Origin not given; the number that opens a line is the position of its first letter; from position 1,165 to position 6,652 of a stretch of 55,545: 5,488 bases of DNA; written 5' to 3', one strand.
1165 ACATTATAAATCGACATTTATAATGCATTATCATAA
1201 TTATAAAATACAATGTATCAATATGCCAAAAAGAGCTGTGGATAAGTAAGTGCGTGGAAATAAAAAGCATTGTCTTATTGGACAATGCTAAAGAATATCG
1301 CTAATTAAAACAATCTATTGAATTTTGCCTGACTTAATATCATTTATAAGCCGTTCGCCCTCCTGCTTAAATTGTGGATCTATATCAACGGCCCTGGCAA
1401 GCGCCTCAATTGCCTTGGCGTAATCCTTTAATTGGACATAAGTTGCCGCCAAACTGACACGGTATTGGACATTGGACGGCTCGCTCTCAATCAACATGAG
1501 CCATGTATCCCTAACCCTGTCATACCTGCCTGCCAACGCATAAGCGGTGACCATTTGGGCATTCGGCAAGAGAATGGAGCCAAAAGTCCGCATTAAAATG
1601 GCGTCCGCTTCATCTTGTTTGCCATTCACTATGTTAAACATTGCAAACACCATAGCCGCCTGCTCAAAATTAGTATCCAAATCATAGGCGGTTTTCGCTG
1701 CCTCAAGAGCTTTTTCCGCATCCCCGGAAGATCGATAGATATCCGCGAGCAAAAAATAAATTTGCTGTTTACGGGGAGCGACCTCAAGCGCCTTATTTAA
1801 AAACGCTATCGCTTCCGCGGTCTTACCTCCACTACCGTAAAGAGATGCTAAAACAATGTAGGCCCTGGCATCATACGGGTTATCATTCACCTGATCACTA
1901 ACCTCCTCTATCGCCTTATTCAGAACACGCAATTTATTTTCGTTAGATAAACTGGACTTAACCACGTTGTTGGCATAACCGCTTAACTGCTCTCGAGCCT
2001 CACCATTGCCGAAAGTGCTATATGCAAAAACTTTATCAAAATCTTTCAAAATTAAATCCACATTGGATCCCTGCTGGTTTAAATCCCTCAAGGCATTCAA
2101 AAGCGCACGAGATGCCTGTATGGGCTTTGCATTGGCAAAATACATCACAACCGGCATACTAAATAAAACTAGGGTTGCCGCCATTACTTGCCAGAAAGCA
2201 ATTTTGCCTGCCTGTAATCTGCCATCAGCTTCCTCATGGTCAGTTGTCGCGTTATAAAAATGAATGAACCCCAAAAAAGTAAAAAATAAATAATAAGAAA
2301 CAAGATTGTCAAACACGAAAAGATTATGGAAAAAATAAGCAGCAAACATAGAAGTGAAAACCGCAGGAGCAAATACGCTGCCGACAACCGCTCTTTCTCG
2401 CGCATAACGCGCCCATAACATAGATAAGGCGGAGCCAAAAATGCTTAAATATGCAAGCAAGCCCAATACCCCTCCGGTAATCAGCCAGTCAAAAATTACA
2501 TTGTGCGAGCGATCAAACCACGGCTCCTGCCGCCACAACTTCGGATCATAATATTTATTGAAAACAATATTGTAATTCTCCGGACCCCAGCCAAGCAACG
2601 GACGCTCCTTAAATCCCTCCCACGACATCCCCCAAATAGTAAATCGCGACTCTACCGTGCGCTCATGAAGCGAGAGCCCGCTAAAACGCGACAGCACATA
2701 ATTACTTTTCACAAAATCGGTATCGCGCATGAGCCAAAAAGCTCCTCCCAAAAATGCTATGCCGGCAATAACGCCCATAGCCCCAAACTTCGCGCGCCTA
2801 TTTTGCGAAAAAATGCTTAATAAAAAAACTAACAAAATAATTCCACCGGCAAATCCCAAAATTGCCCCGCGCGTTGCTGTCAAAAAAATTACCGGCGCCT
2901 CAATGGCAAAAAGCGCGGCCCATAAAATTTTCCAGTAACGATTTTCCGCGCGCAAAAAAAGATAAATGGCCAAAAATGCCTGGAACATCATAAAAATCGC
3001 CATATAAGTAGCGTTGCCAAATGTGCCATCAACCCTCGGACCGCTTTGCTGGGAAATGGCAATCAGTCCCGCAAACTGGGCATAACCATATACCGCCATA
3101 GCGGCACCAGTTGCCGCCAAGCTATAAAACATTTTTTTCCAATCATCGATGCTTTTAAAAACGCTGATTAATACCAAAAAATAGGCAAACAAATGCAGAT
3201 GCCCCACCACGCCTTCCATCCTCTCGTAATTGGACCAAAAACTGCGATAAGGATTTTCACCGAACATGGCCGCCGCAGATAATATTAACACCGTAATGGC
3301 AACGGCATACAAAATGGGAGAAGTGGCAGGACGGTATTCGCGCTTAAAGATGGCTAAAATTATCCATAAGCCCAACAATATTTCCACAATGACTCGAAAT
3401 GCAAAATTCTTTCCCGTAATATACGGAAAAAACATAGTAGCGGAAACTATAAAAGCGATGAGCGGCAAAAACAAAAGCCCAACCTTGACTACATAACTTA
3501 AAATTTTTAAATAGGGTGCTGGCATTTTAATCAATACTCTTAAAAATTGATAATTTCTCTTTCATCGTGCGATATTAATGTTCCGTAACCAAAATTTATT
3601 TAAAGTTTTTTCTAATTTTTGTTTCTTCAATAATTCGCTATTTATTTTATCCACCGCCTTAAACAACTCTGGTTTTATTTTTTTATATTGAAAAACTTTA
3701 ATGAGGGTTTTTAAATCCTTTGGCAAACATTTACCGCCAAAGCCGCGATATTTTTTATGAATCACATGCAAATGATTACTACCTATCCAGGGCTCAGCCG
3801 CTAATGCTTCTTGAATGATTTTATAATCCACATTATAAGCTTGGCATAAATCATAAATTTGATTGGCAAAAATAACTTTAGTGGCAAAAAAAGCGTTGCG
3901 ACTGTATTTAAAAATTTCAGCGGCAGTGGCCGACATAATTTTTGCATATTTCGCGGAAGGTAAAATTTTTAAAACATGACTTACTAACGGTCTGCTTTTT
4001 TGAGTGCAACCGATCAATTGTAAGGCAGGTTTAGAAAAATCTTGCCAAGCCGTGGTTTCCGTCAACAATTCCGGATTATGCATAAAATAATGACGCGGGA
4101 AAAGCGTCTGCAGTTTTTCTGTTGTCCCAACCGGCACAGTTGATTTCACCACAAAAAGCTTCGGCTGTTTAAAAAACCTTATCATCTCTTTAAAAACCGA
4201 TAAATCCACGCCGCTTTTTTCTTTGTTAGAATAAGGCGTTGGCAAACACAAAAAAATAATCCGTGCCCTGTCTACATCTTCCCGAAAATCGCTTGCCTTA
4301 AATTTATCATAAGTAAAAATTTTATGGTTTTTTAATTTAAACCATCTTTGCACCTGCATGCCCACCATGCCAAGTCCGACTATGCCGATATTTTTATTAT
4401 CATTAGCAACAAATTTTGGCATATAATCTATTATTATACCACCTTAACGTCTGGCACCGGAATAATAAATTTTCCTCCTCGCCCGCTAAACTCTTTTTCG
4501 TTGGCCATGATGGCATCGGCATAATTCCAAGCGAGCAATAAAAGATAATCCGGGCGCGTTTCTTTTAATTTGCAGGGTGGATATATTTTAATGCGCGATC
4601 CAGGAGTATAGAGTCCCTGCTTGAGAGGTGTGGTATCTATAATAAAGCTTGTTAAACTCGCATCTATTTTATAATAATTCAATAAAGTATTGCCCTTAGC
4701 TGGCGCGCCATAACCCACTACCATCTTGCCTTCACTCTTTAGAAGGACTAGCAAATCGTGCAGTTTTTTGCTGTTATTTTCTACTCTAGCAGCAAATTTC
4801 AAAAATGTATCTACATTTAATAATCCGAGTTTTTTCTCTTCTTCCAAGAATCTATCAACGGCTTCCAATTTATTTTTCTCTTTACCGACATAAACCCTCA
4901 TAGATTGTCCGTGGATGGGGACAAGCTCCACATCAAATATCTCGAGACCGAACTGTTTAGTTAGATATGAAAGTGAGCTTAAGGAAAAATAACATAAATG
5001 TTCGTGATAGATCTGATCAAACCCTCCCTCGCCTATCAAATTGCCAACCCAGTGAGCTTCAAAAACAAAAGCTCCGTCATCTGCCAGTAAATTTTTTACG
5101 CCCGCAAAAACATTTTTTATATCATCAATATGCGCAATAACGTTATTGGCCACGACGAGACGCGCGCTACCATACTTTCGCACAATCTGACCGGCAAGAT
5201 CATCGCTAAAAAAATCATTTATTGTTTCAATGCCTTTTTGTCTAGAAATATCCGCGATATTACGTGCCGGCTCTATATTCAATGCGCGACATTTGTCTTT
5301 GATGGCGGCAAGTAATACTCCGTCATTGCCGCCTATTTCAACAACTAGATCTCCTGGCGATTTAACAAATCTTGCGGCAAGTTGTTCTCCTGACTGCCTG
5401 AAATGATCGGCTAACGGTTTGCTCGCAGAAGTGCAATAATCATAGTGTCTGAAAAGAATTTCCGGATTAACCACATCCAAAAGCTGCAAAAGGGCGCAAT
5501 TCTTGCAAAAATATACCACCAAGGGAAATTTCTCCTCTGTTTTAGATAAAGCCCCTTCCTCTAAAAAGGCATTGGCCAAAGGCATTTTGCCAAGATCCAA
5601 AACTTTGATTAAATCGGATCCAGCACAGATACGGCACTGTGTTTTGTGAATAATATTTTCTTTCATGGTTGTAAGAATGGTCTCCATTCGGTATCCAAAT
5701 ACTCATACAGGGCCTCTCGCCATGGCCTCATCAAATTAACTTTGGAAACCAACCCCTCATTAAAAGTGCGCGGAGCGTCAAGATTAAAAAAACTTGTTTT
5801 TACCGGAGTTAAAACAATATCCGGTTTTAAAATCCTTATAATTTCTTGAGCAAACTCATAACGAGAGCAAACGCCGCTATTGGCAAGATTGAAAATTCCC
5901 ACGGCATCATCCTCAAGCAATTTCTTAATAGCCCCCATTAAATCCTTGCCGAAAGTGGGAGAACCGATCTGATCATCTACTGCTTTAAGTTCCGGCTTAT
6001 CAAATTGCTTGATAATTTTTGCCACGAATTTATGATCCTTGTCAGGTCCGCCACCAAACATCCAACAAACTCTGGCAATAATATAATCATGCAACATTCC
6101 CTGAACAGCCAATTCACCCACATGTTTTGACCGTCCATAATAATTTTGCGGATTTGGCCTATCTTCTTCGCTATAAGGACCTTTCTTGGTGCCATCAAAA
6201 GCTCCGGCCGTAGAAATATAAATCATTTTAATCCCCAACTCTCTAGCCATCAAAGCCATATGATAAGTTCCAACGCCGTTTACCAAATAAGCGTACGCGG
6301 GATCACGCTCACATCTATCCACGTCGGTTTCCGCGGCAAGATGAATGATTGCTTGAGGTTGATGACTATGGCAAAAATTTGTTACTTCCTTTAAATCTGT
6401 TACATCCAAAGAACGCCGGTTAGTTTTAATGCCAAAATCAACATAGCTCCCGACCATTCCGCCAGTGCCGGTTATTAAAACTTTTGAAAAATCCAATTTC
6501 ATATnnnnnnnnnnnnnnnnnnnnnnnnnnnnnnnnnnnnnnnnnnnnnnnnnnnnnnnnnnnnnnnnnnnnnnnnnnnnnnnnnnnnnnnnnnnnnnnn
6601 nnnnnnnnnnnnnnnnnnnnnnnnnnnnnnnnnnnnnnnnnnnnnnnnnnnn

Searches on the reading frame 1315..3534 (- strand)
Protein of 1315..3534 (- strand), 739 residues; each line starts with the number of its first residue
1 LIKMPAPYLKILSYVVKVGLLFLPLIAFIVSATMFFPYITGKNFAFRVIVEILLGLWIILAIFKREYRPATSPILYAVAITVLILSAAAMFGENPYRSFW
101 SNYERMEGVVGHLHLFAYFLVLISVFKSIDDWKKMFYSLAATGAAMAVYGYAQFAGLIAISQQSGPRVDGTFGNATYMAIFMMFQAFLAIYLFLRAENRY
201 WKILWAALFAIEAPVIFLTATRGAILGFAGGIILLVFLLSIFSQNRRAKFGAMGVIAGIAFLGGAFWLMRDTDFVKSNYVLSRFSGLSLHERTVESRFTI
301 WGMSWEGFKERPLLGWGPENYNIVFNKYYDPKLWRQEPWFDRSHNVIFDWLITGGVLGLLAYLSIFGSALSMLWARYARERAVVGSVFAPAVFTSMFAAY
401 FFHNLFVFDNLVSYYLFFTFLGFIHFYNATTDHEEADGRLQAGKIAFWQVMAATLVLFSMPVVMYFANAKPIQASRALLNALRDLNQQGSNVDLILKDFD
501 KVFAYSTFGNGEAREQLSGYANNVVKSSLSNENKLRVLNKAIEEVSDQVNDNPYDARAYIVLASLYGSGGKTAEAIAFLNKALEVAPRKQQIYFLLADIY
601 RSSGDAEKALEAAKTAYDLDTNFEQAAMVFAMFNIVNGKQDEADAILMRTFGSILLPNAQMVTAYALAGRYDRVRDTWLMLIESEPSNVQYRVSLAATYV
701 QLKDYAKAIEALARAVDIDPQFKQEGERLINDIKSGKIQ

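Call 21: search_protein_families(library=pfam, proteins=[window:1315-3534:-], max_evalue=0.0001)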
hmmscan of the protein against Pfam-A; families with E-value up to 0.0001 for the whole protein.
window:1315-3534:- (739 aa): 17 families
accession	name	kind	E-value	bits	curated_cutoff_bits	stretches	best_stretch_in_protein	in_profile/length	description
PF04932.20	Wzy_C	-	7.8e-22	78.1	31.7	1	210-363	4-149/149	O-Antigen ligase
PF13181.12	TPR_8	-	6.2e-18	63.8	25.7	2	556-587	1-32/34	Tetratricopeptide repeat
PF13424.12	TPR_12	-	1.7e-14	54.2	30.1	1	542-587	30-76/77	Tetratricopeptide repeat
PF07719.23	TPR_2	-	4.7e-14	51.7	27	0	695-721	7-33/34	Tetratricopeptide repeat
PF00515.34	TPR_1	-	4e-13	49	27.8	0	694-722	6-34/34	Tetratricopeptide repeat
PF13432.12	TPR_16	-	5.9e-11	43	32.7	1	562-620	3-61/65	Tetratricopeptide repeat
PF13431.12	TPR_17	-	6.8e-11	42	24.4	0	579-611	2-34/34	Tetratricopeptide repeat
PF13428.12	TPR_14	-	3e-10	40.2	23.5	0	557-599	2-44/44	Tetratricopeptide repeat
PF12895.13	ANAPC3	-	4.7e-10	40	27.2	1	571-647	4-79/82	Anaphase-promoting complex, cyclosome, subunit 3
PF14561.12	TPR_20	-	1e-09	39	25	0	682-727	15-60/90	Tetratricopeptide repeat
PF23914.1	TPR_CcmH_CycH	-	5.9e-09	36.4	42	0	594-642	54-102/158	Cytochrome c-type biogenesis protein H TPR domain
PF14559.12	TPR_19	-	1.2e-08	35.6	25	0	570-616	5-51/68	Tetratricopeptide repeat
PF13414.12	TPR_11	-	3.4e-07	30.3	26.8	0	566-600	4-38/42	TPR repeat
PF25063.1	ARM_TT21_C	-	2.7e-06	27.8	35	0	478-617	23-156/209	Tetratricopeptide repeat protein 21 C-terminal ARM domain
PF12569.14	NatA_aux_su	-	9.2e-06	25.3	33.3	1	545-622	179-258/515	N-terminal acetyltransferase A, auxiliary subunit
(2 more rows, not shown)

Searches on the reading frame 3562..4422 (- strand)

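Call 21: search_protein_families(library=pfam, proteins=[window:3562-4422:-], max_evalue=0.0001)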
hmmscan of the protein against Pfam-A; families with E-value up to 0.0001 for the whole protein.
window:3562-4422:- (286 aa): 2 families
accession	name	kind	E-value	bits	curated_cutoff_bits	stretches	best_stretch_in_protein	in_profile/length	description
PF00984.24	UDPG_MGDP_dh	-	2.1e-20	73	25.4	1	167-262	2-93/94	UDP-glucose/GDP-mannose dehydrogenase family, central domain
PF03721.20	UDPG_MGDP_dh_N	-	1.3e-15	57.9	27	1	43-144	67-180/187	UDP-glucose/GDP-mannose dehydrogenase family, NAD binding domain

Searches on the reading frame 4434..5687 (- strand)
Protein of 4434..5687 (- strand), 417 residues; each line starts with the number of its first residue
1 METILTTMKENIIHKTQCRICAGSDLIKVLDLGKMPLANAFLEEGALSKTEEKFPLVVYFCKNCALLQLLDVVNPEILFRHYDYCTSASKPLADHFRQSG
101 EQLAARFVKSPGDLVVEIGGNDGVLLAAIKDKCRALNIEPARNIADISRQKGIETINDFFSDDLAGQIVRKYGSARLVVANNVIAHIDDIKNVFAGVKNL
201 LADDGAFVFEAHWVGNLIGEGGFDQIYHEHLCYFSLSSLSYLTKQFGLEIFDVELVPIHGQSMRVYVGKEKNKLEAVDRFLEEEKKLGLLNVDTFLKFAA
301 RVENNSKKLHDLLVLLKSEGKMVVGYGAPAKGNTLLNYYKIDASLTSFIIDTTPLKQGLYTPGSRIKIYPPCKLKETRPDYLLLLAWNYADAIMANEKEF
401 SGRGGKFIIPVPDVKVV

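Call 21: search_protein_families(library=pfam, proteins=[window:4434-5687:-], max_evalue=0.0001)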
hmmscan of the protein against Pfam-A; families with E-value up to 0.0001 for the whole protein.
window:4434-5687:- (417 aa): 4 families
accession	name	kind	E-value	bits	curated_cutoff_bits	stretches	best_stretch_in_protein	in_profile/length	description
PF08484.17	Methyltransf_14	-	3.4e-51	173.6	23.5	1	257-412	1-160/160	C-methyltransferase C-terminal domain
PF08421.16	Methyltransf_13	-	2.8e-22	79.1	31.3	1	18-79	1-62/62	Putative zinc binding domain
PF13489.12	Methyltransf_23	-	5.7e-12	46.1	27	1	109-250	20-161/164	Methyltransferase domain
PF08242.18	Methyltransf_12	-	8.9e-06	26.8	30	1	116-206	1-97/98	Methyltransferase domain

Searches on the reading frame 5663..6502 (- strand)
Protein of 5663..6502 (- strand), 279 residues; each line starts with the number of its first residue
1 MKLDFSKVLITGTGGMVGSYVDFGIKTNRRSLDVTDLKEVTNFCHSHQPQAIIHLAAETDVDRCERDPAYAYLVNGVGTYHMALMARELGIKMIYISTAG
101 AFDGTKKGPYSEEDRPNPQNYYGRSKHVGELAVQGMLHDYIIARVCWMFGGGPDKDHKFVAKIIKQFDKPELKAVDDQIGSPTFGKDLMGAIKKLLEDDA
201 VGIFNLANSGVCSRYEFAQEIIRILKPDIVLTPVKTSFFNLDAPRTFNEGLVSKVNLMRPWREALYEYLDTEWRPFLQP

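Call 21: search_protein_families(library=pfam, proteins=[window:5663-6502:-], max_evalue=0.0001)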
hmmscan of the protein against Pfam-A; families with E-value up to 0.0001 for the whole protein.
window:5663-6502:- (279 aa): 6 families
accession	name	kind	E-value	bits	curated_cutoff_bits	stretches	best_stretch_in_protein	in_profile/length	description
PF04321.23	RmlD_sub_bind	-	4.2e-61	207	27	1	7-271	2-284/287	RmlD substrate binding domain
PF01370.27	Epimerase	-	4.5e-24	85.6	20.9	1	29-172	45-199/240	NAD dependent epimerase/dehydratase family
PF16363.11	GDP_Man_Dehyd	-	5.2e-19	69.3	27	1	31-164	58-197/332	GDP-mannose 4,6 dehydratase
PF02719.21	Polysacc_synt_2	-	2e-09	37.5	20.2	1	32-134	61-150/293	Polysaccharide biosynthesis protein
PF07993.18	NAD_binding_4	-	1.5e-05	24.7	20.1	1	48-135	88-190/258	Male sterility protein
PF01073.25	3Beta_HSD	-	3.2e-05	23.5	22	1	30-133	50-157/280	3-beta hydroxysteroid dehydrogenase/isomerase family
